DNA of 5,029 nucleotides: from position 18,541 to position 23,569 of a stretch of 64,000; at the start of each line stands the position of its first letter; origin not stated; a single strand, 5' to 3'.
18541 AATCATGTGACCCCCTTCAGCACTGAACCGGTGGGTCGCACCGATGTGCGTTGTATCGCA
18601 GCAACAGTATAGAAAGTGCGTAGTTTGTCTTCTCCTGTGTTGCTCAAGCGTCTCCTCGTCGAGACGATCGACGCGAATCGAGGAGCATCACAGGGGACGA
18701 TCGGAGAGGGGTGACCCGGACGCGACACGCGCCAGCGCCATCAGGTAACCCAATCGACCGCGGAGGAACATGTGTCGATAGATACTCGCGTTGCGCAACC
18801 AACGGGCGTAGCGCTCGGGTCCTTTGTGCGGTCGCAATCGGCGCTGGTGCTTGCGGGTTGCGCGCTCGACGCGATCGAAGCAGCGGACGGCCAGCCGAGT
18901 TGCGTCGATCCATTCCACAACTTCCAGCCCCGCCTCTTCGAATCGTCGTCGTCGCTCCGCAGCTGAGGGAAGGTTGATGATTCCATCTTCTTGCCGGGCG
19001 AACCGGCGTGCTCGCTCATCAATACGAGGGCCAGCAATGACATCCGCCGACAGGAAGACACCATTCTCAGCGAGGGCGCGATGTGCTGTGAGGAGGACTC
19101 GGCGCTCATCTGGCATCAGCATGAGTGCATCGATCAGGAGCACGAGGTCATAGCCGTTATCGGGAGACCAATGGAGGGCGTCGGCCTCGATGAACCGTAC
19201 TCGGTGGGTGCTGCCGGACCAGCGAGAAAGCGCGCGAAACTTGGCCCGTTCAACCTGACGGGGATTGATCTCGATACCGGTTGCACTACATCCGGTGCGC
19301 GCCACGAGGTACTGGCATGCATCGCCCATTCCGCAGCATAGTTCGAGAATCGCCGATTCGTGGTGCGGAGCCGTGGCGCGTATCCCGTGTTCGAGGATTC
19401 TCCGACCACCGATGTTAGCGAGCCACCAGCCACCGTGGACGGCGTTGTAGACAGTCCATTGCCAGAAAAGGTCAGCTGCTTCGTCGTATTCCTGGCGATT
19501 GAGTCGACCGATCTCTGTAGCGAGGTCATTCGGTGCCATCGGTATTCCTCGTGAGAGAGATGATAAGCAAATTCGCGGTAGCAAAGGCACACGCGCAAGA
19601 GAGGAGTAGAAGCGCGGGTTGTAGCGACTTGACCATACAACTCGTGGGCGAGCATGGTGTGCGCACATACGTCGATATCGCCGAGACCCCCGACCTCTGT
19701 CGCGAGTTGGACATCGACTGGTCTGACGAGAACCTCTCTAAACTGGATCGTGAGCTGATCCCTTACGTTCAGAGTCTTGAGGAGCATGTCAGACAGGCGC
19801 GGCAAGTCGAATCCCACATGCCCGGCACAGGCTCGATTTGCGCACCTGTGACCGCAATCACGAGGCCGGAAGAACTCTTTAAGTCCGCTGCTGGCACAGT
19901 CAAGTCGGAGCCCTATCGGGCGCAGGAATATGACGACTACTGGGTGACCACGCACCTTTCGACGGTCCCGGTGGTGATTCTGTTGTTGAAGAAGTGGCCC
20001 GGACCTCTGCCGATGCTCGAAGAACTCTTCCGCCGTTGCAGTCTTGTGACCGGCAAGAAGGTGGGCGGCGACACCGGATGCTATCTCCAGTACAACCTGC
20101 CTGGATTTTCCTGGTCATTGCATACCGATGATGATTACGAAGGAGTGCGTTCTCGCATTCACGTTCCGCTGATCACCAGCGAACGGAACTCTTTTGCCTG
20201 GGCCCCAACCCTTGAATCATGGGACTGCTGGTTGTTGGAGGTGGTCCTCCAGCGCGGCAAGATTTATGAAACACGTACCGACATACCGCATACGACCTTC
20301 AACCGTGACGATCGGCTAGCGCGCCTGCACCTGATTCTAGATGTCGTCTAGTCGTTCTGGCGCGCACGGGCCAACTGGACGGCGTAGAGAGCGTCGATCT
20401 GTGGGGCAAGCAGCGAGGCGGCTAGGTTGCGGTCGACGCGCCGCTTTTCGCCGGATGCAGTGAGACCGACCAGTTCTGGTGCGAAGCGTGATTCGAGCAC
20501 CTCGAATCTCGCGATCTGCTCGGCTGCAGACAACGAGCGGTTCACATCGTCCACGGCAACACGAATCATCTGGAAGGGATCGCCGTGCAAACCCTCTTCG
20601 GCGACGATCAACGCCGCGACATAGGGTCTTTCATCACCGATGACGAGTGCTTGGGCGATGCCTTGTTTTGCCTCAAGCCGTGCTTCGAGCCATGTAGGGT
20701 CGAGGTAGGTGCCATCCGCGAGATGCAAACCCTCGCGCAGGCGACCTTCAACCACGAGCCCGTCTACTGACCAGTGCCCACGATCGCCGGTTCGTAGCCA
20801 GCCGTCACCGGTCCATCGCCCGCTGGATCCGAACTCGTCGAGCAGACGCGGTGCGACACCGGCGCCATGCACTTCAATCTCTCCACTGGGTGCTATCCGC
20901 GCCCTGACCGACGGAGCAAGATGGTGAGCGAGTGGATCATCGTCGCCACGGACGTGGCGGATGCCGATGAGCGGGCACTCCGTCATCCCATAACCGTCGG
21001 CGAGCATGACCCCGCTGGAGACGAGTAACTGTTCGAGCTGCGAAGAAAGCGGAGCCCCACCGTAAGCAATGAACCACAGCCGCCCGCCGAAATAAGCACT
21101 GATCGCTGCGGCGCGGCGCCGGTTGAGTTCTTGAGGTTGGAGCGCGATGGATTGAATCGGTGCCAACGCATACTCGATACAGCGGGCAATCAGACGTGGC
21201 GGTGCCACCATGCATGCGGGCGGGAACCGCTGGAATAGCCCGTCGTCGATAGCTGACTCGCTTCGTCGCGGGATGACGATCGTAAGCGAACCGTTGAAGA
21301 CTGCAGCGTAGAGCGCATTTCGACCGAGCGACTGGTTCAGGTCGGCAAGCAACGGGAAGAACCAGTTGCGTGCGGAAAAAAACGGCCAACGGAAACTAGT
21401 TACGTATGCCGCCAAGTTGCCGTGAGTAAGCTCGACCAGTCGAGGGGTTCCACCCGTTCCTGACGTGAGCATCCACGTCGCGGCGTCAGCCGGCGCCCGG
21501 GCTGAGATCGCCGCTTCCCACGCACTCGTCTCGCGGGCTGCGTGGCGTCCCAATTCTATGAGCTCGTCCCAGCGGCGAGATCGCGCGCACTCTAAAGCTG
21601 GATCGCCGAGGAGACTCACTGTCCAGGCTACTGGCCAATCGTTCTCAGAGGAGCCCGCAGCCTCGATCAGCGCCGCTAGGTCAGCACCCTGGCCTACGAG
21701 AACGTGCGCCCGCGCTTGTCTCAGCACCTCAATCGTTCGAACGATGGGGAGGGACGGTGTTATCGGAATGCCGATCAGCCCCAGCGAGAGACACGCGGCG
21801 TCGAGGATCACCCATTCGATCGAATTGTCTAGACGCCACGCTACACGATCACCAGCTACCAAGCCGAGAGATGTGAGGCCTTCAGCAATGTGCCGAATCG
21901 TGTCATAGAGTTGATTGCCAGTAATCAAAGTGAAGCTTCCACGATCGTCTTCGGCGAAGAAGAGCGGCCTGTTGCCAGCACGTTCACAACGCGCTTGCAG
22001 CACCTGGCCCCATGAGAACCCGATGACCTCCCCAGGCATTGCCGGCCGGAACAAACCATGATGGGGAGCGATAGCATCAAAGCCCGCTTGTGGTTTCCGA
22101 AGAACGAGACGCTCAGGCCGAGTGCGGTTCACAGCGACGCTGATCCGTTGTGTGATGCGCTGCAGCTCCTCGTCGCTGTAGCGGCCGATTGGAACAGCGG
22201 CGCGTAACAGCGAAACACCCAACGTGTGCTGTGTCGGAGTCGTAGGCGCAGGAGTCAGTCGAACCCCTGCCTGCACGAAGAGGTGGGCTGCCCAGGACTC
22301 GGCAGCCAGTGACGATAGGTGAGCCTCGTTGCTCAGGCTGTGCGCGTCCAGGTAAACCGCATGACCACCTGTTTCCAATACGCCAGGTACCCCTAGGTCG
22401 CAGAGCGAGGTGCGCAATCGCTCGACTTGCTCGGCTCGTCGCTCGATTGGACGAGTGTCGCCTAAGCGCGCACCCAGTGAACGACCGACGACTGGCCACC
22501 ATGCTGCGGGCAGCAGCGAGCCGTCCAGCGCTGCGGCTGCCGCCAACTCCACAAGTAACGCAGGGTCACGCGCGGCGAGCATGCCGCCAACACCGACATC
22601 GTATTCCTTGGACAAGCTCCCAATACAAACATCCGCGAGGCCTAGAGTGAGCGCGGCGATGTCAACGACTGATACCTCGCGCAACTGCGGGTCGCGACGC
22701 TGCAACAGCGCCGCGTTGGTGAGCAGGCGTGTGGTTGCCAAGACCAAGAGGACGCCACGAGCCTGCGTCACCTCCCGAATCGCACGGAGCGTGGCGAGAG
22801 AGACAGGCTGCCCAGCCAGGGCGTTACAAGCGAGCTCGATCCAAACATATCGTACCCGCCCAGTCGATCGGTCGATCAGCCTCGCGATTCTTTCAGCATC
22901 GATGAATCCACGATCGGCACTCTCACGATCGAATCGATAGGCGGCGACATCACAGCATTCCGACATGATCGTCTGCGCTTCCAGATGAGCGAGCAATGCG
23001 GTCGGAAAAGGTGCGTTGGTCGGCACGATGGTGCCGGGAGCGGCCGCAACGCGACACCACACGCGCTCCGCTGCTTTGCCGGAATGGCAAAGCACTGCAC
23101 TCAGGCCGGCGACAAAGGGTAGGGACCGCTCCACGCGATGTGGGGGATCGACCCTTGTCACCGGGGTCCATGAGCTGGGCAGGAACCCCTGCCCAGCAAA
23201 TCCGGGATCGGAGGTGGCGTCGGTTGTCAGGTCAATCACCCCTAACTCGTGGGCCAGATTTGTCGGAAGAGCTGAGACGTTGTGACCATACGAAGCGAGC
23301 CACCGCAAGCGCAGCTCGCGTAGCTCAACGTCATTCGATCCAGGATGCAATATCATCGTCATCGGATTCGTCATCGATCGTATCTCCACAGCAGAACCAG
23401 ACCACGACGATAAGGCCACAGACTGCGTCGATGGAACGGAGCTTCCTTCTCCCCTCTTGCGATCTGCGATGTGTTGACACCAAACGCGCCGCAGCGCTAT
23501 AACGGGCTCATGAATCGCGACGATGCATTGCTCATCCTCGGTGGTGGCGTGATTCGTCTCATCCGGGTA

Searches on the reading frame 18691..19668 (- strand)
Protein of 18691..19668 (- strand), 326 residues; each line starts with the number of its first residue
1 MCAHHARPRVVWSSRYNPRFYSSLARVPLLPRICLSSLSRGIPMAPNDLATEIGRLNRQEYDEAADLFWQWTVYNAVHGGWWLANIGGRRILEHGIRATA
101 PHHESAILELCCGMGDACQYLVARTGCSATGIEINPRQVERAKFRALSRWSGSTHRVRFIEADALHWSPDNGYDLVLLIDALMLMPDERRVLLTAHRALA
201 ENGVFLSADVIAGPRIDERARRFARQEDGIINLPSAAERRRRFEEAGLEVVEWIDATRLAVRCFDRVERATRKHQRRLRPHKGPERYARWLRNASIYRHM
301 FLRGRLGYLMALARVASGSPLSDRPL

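Call 30: search_protein_families(library=pfam, proteins=[window:18691-19668:-], max_evalue=0.0001)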
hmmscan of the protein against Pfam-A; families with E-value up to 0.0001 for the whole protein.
window:18691-19668:- (326 aa): 5 families
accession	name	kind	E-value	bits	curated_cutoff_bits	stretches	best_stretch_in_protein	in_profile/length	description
PF13489.12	Methyltransf_23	-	5.3e-17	62.5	27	1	103-252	22-163/164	Methyltransferase domain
PF13847.12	Methyltransf_31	-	4.2e-14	52.9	27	1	104-211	4-113/145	Methyltransferase domain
PF13649.12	Methyltransf_25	-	7.9e-14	52.6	27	1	107-203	1-97/97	Methyltransferase domain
PF08242.18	Methyltransf_12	-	2.8e-12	47.7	30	1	108-205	1-98/98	Methyltransferase domain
PF08241.18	Methyltransf_11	-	1.1e-11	45.6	21.2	1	108-206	1-94/95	Methyltransferase domain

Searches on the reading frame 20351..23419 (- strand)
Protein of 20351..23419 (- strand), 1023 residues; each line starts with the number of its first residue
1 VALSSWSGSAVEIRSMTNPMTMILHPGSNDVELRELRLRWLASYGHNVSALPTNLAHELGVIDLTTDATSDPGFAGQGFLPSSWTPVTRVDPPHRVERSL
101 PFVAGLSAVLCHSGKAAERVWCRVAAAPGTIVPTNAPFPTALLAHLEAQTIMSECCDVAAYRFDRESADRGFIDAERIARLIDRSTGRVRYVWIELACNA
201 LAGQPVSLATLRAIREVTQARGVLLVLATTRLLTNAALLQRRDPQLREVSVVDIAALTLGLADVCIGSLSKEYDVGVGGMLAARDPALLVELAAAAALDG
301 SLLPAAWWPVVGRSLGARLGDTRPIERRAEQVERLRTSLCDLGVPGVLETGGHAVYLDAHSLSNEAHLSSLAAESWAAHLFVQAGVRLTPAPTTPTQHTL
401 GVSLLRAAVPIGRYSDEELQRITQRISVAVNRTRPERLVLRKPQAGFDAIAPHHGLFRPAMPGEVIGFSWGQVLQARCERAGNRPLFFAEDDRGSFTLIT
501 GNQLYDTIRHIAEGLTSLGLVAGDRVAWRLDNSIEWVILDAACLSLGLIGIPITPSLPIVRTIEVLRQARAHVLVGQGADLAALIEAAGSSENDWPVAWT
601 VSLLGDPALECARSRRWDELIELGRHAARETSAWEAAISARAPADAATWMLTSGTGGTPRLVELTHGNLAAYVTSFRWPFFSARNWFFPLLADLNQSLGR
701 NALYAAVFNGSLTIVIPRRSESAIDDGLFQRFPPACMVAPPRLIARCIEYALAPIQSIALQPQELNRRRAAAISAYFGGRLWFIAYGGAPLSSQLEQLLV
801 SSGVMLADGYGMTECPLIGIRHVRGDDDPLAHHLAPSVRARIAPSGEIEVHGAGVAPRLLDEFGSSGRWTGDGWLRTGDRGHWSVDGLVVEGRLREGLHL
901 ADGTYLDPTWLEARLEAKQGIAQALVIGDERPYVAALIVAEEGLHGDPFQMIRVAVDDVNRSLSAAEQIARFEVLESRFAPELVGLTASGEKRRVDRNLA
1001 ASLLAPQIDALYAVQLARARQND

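Call 29: search_protein_families(library=pfam, proteins=[window:20351-23419:-], max_evalue=0.0001)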
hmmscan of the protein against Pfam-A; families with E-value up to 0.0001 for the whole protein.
window:20351-23419:- (1023 aa): 3 families
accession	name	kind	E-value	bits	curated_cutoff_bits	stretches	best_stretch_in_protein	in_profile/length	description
PF00501.34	AMP-binding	-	8.6e-39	133.9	29.9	1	475-842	2-355/384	AMP-binding enzyme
PF01212.27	Beta_elim_lyase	-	1.8e-20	73.9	27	1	108-380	50-242/288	Beta-eliminating lyase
PF23562.2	AMP-binding_C_3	-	7.8e-09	36.4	20.8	1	899-1013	5-121/124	AMP-binding enzyme C-terminal domain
